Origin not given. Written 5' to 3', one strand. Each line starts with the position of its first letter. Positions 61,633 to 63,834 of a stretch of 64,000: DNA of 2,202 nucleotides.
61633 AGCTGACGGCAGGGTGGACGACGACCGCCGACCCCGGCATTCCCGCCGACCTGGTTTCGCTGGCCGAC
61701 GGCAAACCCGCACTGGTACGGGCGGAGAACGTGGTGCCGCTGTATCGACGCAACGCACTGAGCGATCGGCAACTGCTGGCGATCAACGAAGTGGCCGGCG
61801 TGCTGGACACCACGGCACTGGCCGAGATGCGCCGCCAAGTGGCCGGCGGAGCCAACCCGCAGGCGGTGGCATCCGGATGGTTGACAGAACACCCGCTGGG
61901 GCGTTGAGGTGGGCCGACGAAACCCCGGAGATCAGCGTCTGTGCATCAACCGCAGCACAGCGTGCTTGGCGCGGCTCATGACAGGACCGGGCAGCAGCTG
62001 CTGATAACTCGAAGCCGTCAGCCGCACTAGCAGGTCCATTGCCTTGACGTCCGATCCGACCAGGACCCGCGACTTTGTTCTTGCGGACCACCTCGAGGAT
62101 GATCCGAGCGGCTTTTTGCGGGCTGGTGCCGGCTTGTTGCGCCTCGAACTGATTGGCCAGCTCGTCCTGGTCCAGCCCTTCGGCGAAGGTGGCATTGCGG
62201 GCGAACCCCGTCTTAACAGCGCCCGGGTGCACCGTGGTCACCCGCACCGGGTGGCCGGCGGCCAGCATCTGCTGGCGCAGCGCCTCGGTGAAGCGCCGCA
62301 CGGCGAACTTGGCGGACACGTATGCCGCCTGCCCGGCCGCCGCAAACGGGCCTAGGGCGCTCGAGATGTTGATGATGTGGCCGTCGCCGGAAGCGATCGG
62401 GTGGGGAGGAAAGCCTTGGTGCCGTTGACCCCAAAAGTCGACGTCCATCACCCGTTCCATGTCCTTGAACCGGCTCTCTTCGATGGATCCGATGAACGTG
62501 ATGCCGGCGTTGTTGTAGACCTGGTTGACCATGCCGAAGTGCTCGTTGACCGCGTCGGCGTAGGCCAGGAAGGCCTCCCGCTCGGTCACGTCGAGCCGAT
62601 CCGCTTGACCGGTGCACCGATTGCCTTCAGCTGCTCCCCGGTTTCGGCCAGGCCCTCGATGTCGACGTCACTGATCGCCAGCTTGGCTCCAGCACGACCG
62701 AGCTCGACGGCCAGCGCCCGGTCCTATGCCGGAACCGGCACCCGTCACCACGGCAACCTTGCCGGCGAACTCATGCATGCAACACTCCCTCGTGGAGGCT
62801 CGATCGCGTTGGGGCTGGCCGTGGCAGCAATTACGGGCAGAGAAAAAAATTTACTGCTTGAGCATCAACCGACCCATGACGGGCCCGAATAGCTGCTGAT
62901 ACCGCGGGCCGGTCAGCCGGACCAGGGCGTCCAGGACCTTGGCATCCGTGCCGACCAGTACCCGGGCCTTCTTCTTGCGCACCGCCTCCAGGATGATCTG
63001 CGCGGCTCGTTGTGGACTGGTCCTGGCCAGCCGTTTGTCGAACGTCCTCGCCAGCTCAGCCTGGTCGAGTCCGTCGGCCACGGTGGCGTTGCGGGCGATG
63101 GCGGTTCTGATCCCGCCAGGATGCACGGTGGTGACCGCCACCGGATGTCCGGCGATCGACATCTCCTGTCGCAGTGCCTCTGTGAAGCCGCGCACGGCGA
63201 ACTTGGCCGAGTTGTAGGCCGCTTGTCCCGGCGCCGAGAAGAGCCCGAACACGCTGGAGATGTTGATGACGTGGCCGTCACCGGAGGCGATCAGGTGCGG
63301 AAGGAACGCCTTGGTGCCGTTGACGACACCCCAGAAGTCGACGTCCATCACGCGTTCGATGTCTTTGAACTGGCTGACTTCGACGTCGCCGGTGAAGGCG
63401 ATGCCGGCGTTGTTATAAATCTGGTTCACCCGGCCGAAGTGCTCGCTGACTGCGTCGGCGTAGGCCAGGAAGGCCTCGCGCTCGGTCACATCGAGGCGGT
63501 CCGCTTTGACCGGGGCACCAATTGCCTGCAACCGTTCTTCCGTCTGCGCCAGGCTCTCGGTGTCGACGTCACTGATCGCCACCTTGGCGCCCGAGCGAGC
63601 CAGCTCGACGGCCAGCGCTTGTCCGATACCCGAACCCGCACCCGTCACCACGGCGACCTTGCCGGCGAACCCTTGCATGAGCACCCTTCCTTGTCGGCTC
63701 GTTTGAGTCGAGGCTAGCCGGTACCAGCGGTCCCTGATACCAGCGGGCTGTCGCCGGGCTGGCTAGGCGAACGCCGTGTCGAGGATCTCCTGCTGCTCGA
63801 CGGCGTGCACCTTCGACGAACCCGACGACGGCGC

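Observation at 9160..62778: Pervasive pseudogenisation: at least nine disrupted ORFs in 64 kb next to intact housekeeping genes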

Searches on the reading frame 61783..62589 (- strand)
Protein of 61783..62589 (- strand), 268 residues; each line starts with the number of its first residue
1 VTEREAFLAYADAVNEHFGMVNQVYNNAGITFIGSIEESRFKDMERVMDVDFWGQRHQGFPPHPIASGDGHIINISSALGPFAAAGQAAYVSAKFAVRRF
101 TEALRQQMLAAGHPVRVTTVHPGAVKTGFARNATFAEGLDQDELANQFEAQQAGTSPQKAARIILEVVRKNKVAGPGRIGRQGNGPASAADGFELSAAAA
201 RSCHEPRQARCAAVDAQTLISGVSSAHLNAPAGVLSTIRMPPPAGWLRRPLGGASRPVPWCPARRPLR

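Call 72: search_protein_families(library=pfam, proteins=[window:61783-62589:-], max_evalue=0.01)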
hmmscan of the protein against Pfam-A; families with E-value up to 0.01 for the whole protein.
window:61783-62589:- (268 aa): 3 families
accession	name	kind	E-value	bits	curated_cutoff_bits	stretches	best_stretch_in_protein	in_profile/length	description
PF00106.31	adh_short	-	5.8e-23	81.8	26.6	1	2-133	59-190/195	short chain dehydrogenase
PF13561.12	adh_short_C2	-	3.4e-14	53.5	27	1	3-141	54-192/236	Enoyl-(Acyl carrier protein) reductase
PF08659.16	KR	-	0.0014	19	22.6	1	3-111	64-170/180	KR domain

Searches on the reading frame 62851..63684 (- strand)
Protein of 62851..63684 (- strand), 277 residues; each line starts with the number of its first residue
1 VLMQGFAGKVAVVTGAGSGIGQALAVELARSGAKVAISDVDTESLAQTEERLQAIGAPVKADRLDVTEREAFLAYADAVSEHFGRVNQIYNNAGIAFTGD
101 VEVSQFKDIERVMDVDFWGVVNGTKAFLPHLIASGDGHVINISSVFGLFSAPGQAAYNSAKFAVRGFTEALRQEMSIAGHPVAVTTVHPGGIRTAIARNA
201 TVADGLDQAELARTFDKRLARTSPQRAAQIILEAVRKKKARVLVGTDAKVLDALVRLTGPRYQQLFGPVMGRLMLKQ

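Call 29: find_homologous_proteins(query=window:62851-63684:-, max_evalue=1e-60)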
Query window:62851-63684:- (277 aa): 7878 proteins with E <= 1e-60 among 8000 candidates; the best 120 are listed.
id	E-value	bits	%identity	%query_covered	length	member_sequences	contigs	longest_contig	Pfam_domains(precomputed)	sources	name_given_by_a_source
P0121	2.9e-170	583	100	99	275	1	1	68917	PF08659.17,PF13561.13,PF00106.32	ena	-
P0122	1.2e-164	564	100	96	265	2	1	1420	PF08659.17,PF13561.13,PF00106.32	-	-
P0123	2.2e-155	534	90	99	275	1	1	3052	PF08659.17,PF13561.13,PF00106.32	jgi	jgi:NADP-dependent 3-hydroxy acid dehydrogenase YdfG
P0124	2.3e-155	534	91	99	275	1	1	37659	PF08659.17,PF13561.13,PF00106.32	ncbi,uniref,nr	ncbi:SDR family oxidoreductase [Mycobacterium sp. E1747]|uniref:SDR family NAD(P)-dependent oxidored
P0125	2.5e-155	534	91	99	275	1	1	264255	PF08659.17,PF13561.13,PF00106.32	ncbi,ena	-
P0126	2.9e-155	533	90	100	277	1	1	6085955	PF08659.17,PF13561.13,PF00106.32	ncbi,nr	ncbi:short-chain type dehydrogenase/reductase [Mycobacterium paraseoulense]|nr:short-chain type dehy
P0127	3.7e-155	533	90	99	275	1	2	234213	PF08659.17,PF13561.13,PF00106.32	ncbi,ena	-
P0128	4.1e-155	533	90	99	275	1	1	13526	PF08659.17,PF13561.13,PF00106.32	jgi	jgi:NADP-dependent 3-hydroxy acid dehydrogenase YdfG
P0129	5.5e-155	532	90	99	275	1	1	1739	PF08659.17,PF13561.13,PF00106.32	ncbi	-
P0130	9.5e-155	532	91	99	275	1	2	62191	PF08659.17,PF13561.13,PF00106.32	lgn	-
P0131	1.0e-154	532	89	99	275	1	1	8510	PF08659.17,PF13561.13,PF00106.32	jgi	jgi:NADP-dependent 3-hydroxy acid dehydrogenase YdfG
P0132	1.7e-154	531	89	99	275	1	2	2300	PF08659.17,PF13561.13,PF00106.32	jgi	jgi:NADP-dependent 3-hydroxy acid dehydrogenase YdfG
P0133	1.9e-154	531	89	99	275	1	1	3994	PF08659.17,PF13561.13,PF00106.32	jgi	jgi:NADP-dependent 3-hydroxy acid dehydrogenase YdfG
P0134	2.9e-154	530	91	99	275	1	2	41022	PF08659.17,PF13561.13,PF00106.32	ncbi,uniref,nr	ncbi:acetoin dehydrogenase [Mycobacterium sp. E1715]|uniref:SDR family NAD(P)-dependent oxidoreducta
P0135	4.3e-154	530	90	99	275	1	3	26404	PF08659.17,PF13561.13,PF00106.32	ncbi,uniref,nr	ncbi:acetoin dehydrogenase [Mycobacterium sp. E3298]|uniref:SDR family NAD(P)-dependent oxidoreducta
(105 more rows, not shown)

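Call 30: find_encoding_contigs(protein=P0121, flank=10000, max_places=5)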
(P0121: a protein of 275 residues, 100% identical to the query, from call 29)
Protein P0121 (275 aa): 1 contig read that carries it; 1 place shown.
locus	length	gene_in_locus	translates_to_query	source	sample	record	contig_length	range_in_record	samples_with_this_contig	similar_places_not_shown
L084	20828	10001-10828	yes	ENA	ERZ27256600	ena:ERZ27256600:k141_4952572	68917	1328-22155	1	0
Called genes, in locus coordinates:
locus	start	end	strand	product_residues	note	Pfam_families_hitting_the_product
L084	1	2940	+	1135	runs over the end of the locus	PF12705:PDDEXK_1 (weak), PF13482:RNase_H_2, PF13086:AAA_11 (weak), PF13245:AAA_19 (weak), PF13604:AAA_30, PF13087:AAA_12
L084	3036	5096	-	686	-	PF00083:Sugar_tr, PF06609:TRI12 (weak), PF07690:MFS_1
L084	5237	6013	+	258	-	-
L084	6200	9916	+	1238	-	PF16078:2-oxogl_dehyd_N, PF00198:2-oxoacid_dh, PF00676:E1_dh, PF02779:Transket_pyr, PF16870:OxoGdeHyase_C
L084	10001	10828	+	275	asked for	PF00106:adh_short, PF08659:KR, PF13561:adh_short_C2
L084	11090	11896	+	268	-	PF00106:adh_short, PF13561:adh_short_C2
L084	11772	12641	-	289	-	PF04069:OpuAC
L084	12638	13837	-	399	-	PF00390:malic, PF03949:Malic_M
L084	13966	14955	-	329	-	PF00056:Ldh_1_N, PF02866:Ldh_1_C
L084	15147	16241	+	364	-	PF01544:CorA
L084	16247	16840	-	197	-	PF05076:SUFU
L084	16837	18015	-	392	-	PF00005:ABC_tran, PF17912:OB_MalK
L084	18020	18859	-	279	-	PF00528:BPD_transp_1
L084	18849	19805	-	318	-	PF00528:BPD_transp_1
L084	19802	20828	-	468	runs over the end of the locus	PF01547:SBP_bac_1, PF13416:SBP_bac_8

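Call 48: find_encoding_contigs(protein=P0126, flank=6000, max_places=2)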
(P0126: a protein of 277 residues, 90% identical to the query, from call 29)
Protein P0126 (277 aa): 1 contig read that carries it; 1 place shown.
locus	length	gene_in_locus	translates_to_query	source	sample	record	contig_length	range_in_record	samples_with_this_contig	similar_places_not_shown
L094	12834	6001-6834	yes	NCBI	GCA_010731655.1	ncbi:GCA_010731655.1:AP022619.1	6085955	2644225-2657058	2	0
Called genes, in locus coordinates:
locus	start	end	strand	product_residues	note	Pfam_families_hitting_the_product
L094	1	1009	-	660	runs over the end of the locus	PF03209:PUCC (weak), PF00083:Sugar_tr, PF06609:TRI12 (weak), PF07690:MFS_1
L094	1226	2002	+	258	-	-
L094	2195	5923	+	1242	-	PF16078:2-oxogl_dehyd_N, PF00198:2-oxoacid_dh, PF00676:E1_dh, PF02779:Transket_pyr, PF16870:OxoGdeHyase_C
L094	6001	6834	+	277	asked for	PF00106:adh_short, PF08659:KR, PF13561:adh_short_C2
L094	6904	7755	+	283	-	PF00106:adh_short, PF08659:KR, PF13561:adh_short_C2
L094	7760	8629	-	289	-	PF04069:OpuAC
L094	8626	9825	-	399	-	PF00390:malic, PF03949:Malic_M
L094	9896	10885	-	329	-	PF00056:Ldh_1_N, PF02866:Ldh_1_C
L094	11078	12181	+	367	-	PF01544:CorA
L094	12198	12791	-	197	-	PF05076:SUFU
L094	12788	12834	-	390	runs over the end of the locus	PF00005:ABC_tran, PF08402:TOBE_2 (faint), PF17912:OB_MalK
